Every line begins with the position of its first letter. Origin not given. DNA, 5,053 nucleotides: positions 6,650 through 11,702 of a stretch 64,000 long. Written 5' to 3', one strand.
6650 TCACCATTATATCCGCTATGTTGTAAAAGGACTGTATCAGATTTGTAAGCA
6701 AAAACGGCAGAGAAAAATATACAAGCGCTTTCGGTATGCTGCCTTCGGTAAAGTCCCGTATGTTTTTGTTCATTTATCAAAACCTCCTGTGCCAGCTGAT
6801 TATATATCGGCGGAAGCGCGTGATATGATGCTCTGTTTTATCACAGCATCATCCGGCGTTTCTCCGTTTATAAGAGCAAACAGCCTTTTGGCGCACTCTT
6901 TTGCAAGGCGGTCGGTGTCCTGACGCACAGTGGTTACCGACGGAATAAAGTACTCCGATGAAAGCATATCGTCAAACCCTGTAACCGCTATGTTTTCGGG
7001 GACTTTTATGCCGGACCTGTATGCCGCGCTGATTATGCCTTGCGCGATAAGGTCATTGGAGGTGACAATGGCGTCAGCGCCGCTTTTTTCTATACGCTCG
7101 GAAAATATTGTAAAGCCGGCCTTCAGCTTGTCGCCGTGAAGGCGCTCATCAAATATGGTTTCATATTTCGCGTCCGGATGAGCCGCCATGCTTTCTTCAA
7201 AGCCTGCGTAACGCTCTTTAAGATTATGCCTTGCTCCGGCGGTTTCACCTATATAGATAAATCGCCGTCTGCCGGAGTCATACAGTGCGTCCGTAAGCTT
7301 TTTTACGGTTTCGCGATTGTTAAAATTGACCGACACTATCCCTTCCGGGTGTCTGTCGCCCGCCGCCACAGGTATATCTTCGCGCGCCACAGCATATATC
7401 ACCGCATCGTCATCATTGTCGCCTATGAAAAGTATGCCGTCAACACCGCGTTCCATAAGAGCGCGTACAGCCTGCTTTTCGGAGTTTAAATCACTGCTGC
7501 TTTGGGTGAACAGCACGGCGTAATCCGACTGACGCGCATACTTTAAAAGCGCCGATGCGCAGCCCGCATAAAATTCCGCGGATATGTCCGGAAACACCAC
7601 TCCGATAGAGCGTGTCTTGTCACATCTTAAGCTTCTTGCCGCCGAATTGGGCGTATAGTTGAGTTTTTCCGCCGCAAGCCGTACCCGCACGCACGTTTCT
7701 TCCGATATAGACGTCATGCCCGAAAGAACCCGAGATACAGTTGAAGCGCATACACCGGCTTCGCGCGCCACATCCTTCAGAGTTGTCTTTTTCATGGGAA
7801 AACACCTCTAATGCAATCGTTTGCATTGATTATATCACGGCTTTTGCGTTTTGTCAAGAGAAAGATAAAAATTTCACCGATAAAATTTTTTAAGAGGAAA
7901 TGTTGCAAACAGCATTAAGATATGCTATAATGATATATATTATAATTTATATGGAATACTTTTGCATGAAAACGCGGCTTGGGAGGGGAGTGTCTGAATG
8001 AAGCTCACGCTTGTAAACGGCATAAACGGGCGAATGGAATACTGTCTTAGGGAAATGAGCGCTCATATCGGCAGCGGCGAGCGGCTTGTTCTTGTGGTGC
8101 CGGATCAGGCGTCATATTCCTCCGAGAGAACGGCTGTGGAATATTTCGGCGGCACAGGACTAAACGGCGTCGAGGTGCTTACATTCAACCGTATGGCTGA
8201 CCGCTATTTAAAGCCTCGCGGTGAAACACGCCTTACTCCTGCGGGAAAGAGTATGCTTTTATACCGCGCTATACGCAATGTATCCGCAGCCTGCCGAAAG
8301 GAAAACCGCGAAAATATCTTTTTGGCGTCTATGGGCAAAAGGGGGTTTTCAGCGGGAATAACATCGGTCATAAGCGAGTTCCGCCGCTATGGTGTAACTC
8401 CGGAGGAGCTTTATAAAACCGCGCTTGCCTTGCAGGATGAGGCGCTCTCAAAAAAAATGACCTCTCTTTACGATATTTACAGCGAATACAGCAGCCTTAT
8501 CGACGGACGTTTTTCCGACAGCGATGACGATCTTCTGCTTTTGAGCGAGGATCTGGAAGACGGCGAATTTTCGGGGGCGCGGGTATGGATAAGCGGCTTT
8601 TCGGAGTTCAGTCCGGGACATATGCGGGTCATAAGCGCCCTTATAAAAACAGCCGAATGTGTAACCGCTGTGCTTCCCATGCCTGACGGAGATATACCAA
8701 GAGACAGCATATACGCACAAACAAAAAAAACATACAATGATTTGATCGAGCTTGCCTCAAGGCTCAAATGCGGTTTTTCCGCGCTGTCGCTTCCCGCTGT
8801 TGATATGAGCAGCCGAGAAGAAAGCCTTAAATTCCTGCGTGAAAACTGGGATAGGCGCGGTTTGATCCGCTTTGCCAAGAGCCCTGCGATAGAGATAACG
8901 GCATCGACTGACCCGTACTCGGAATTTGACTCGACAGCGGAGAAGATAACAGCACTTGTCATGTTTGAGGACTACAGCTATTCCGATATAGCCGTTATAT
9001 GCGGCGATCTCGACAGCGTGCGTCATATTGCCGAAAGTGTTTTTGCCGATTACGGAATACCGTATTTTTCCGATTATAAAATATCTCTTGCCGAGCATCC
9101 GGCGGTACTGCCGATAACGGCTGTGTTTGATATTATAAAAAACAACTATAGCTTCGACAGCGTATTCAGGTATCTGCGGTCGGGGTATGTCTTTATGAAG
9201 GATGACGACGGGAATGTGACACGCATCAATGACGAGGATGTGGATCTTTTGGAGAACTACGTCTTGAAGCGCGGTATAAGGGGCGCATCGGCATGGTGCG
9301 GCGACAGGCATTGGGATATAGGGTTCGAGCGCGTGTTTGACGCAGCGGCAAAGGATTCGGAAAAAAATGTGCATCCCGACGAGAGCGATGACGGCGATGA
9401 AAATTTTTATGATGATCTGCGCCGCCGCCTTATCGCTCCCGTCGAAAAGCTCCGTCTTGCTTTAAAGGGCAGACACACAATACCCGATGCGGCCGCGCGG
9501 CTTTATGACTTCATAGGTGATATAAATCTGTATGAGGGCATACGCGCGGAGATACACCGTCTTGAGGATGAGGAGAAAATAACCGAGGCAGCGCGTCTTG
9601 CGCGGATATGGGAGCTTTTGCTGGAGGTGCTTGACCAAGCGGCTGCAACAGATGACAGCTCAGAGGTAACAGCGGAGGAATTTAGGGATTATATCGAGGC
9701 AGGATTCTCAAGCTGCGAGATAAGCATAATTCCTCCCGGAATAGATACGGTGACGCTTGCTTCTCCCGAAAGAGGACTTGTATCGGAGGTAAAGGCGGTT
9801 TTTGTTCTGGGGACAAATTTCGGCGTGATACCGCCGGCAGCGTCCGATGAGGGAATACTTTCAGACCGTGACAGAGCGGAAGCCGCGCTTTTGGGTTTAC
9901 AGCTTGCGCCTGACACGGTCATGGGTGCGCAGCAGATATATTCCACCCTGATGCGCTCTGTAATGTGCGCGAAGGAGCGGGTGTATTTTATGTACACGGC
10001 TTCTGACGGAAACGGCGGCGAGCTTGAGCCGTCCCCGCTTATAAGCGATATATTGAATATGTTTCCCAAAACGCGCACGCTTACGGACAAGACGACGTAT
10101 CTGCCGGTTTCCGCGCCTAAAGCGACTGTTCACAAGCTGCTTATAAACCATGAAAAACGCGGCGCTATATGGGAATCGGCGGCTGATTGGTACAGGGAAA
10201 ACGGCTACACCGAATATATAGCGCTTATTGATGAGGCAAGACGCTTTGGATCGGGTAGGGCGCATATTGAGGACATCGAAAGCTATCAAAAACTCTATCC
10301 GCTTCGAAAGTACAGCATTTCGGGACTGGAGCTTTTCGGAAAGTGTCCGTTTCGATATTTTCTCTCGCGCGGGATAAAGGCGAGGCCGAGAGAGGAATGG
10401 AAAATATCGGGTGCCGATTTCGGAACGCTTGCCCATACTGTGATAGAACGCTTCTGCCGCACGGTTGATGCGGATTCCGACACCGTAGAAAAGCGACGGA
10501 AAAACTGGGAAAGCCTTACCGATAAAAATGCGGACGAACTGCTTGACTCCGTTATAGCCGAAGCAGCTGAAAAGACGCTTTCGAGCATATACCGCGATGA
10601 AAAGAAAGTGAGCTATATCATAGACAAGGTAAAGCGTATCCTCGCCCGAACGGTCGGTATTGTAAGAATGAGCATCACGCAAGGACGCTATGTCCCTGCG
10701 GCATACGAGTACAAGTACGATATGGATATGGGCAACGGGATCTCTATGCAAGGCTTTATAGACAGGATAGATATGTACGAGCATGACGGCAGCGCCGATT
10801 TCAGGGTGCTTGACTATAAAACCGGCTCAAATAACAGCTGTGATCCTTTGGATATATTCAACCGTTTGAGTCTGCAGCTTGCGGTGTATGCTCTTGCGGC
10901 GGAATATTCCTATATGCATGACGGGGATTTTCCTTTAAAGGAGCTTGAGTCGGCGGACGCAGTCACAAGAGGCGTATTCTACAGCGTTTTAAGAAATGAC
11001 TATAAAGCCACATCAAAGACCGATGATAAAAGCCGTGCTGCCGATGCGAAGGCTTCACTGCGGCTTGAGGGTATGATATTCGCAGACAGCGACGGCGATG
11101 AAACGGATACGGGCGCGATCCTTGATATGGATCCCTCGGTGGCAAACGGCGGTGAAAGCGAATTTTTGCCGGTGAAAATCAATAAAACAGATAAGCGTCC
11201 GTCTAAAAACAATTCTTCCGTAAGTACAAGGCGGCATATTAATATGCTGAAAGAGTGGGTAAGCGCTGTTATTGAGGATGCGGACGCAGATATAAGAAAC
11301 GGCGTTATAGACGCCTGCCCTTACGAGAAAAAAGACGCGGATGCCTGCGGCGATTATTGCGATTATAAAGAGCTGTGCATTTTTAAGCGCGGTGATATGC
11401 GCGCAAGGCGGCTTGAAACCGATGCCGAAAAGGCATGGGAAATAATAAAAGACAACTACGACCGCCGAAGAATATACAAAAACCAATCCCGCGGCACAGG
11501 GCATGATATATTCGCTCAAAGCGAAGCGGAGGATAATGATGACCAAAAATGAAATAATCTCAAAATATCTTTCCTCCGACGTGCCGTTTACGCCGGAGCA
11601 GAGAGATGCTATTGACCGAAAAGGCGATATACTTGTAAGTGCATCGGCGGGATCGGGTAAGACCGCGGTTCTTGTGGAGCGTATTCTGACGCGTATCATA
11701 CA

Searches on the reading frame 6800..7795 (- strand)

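Call 74: search_protein_families(library=pfam, proteins=[window:6800-7795:-], max_evalue=0.00001)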
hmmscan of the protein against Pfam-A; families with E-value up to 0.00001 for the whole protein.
window:6800-7795:- (331 aa): 4 families
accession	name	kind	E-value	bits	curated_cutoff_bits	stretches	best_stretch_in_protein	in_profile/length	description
PF13377.12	Peripla_BP_3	-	2.3e-26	93.3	26.5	1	169-328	2-166/167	Periplasmic binding protein-like domain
PF00532.27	Peripla_BP_1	-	1.9e-17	64.1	22.2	1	62-321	2-275/281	Periplasmic binding proteins and sugar binding domain of LacI family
PF00356.27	LacI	-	4.4e-17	62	27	1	5-50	1-46/46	Bacterial regulatory proteins, lacI family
PF13407.12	Peripla_BP_4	-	1.9e-12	47.7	35.1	1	64-312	1-257/258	Periplasmic binding protein domain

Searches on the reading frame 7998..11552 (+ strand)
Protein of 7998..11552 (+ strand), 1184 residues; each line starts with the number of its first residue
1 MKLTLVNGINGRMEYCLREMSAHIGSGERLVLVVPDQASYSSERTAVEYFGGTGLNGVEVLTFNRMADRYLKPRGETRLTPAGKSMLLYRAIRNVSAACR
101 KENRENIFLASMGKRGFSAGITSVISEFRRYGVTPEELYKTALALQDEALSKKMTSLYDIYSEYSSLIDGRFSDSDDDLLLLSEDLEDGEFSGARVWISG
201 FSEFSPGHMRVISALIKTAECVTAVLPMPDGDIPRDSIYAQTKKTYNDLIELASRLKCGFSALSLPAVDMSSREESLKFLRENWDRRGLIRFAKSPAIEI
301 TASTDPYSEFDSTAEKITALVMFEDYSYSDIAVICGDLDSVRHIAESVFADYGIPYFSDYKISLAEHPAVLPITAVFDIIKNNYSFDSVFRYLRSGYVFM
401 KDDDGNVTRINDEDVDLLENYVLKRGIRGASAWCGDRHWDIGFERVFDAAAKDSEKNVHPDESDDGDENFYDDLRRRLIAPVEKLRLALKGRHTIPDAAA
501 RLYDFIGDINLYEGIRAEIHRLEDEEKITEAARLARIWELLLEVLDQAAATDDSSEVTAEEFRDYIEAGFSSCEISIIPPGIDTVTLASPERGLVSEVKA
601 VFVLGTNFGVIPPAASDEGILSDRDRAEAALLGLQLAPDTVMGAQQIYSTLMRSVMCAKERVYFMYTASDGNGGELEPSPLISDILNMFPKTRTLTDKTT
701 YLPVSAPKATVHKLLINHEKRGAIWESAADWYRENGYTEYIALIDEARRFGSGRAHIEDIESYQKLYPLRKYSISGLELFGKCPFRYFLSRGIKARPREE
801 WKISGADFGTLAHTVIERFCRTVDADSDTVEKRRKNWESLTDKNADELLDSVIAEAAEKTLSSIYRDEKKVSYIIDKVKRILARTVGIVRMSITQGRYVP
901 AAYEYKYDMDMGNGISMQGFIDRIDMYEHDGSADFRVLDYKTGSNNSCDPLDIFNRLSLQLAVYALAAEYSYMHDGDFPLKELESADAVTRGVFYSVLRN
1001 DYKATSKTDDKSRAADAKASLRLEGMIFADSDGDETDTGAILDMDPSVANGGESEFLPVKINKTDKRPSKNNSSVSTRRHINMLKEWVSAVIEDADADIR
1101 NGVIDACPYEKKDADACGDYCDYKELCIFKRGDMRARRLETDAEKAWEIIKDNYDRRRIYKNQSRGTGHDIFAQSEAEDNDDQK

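Call 73: search_protein_families(library=pfam, proteins=[window:7998-11552:+], max_evalue=0.00001)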
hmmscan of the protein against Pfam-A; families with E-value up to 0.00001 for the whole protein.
window:7998-11552:+ (1184 aa): 2 families
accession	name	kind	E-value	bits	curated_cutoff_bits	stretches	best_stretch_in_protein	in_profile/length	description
PF21445.3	ADDB_N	-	3.1e-48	164.9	26.6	1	10-280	8-289/290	ADDB, N-terminal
PF12705.13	PDDEXK_1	-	1.4e-32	114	22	1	772-1127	2-246/247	PD-(D/E)XK nuclease superfamily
